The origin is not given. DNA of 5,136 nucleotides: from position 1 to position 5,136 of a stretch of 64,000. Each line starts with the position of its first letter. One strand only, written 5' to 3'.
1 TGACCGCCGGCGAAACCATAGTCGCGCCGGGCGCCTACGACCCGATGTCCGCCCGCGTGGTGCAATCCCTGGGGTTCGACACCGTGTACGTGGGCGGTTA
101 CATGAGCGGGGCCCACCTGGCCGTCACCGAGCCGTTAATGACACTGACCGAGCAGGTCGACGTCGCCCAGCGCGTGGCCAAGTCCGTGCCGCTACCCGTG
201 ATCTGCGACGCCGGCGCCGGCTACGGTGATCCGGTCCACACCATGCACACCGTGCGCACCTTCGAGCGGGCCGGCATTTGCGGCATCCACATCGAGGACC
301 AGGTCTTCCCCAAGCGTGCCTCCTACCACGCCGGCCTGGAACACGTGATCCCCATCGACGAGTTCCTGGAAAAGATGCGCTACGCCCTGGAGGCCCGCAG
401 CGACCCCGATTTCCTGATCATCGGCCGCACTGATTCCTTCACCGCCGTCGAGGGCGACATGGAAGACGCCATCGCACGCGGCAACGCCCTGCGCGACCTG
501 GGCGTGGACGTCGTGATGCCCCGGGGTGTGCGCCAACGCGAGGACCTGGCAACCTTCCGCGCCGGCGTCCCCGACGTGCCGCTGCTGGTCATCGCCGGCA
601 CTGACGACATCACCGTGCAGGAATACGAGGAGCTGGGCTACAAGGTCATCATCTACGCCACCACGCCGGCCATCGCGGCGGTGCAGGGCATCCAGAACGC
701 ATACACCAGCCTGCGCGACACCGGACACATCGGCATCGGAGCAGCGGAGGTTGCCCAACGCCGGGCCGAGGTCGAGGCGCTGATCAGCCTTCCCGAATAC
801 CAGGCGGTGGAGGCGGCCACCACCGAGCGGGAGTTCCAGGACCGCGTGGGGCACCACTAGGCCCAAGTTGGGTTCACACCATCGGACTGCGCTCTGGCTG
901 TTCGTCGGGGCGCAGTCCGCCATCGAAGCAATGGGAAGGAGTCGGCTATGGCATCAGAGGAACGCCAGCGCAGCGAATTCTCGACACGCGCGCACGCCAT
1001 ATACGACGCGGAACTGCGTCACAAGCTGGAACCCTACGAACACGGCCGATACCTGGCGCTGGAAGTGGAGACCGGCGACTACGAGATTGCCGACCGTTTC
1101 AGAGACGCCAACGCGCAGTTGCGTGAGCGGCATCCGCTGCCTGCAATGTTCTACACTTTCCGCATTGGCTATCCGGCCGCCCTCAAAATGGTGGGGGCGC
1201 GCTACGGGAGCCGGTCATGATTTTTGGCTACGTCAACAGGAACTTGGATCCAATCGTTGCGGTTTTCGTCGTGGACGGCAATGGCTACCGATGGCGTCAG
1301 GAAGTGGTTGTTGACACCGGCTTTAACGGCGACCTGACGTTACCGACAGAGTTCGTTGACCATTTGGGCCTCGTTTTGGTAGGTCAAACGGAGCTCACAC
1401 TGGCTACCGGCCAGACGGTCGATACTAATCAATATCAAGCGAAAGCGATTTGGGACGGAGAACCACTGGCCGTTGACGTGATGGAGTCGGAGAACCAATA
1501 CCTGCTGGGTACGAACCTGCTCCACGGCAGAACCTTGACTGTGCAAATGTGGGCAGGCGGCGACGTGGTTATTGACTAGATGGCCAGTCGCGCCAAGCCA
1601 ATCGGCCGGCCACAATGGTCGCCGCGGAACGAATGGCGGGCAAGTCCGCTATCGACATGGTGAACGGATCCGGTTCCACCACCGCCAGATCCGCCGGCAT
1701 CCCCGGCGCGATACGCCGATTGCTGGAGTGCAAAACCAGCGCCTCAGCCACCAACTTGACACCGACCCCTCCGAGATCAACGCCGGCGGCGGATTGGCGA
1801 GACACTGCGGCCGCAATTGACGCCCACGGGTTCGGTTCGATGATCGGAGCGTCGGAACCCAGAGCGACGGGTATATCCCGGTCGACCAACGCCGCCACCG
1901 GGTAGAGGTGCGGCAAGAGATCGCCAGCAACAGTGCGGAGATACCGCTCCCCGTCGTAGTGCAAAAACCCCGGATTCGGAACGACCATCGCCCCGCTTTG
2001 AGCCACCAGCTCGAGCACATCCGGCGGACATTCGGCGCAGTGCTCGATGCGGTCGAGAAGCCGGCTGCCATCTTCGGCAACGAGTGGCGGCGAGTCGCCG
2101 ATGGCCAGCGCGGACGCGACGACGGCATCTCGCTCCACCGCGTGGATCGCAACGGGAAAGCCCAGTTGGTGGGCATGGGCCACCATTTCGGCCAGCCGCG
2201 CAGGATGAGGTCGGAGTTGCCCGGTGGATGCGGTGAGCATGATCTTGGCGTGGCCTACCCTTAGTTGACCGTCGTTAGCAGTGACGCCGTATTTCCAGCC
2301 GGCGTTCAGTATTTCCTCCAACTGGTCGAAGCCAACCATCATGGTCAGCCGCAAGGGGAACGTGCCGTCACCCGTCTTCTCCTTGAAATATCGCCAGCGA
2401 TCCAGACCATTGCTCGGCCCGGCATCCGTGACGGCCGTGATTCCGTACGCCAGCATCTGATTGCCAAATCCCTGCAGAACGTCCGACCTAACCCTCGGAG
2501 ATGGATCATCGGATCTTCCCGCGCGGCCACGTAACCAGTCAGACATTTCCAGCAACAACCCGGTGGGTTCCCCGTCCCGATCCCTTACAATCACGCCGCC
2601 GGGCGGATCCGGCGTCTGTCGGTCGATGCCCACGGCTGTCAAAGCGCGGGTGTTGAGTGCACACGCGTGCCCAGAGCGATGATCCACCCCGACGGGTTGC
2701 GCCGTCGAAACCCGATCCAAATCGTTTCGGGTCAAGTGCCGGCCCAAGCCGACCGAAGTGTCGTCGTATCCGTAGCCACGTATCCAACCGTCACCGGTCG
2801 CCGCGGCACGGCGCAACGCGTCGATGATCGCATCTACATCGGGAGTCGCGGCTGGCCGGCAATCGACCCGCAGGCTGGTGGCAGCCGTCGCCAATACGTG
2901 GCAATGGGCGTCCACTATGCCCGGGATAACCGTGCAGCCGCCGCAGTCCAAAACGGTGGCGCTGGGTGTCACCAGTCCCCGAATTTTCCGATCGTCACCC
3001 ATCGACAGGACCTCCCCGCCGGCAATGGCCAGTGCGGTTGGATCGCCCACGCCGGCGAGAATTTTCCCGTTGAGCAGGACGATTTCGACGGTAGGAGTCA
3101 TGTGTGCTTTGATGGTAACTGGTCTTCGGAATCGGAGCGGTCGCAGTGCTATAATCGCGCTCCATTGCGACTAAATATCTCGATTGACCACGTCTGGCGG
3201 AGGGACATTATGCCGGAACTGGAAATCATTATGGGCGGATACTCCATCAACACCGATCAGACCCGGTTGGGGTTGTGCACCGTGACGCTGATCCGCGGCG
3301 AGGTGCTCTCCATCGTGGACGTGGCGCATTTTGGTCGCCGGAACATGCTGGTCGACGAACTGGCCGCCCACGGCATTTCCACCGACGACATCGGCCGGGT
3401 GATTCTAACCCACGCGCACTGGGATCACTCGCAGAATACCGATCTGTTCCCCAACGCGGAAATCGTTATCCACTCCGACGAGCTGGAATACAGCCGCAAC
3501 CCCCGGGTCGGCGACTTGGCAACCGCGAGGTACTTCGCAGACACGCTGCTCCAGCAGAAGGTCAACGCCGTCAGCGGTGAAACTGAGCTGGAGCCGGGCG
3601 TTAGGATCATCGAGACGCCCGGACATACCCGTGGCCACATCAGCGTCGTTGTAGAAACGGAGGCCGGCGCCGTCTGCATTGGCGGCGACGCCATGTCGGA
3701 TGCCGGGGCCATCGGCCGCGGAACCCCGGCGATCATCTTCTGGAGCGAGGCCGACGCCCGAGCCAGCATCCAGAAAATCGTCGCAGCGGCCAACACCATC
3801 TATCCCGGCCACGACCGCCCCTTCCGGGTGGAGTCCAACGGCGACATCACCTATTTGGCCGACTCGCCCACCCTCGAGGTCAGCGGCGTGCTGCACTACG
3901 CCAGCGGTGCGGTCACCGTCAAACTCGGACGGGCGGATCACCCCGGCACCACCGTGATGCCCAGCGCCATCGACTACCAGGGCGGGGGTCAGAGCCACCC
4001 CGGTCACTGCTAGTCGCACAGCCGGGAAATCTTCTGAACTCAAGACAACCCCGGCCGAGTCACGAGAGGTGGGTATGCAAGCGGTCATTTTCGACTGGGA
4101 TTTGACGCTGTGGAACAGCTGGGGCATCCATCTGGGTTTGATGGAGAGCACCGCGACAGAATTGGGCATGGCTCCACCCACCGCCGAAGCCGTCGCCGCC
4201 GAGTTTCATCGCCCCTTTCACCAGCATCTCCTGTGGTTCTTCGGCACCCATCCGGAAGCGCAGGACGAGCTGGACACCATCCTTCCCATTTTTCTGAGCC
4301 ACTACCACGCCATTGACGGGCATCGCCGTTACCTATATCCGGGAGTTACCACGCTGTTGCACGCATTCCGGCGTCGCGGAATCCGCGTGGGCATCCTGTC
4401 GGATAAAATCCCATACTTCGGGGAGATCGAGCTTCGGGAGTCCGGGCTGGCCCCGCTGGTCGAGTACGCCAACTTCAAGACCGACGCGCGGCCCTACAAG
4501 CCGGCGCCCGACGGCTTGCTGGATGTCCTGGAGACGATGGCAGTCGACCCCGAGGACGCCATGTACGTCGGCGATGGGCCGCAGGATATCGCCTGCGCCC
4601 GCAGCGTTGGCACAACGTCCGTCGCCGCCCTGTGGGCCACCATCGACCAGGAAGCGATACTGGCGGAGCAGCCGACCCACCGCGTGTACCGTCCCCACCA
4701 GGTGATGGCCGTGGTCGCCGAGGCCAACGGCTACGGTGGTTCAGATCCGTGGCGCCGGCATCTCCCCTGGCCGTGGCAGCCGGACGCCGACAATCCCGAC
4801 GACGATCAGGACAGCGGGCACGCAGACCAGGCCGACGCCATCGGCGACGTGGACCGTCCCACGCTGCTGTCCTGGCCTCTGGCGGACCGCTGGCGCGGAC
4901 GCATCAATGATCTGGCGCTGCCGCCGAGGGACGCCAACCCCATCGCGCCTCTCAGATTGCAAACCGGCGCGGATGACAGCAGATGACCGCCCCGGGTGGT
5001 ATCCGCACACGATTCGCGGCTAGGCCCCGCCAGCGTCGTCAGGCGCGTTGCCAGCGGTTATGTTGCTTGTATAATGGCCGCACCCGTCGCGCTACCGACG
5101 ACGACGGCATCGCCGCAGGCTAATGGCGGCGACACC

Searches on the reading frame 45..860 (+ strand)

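Call 26: search_protein_families(library=pfam, proteins=[window:45-860:+], max_evalue=0.001)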
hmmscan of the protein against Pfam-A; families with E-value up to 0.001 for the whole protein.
window:45-860:+ (271 aa): 2 families
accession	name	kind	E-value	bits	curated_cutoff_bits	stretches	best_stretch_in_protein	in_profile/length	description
PF13714.12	PEP_mutase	-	1.6e-41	142.9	31.5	1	1-222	20-238/240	Phosphoenolpyruvate phosphomutase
PF00463.27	ICL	-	1.8e-07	30.5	26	1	50-134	150-236/526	Isocitrate lyase family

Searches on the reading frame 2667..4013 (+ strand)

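Call 26: search_protein_families(library=pfam, proteins=[window:2667-4013:+], max_evalue=0.001)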
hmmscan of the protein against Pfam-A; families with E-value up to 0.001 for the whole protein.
window:2667-4013:+ (448 aa): 1 family
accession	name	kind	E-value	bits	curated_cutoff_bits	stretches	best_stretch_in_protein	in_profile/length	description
PF00753.33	Lactamase_B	-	5e-13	49.9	22.7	1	202-382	4-196/196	Metallo-beta-lactamase superfamily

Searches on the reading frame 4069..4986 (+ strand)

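Call 26: search_protein_families(library=pfam, proteins=[window:4069-4986:+], max_evalue=0.001)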
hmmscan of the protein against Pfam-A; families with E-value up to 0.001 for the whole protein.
window:4069-4986:+ (305 aa): 4 families
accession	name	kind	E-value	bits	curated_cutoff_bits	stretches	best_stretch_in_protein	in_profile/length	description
PF13419.12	HAD_2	-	1.1e-21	78.2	23.8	1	6-186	1-177/178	Haloacid dehalogenase-like hydrolase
PF00702.32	Hydrolase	-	1.1e-17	65.5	26.4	1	3-181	1-191/191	haloacid dehalogenase-like hydrolase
PF12710.13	HAD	-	5.7e-08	33.8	27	1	6-178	1-189/189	haloacid dehalogenase-like hydrolase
PF13242.12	Hydrolase_like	-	4.8e-05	23.6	22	1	144-203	4-66/75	HAD-hyrolase-like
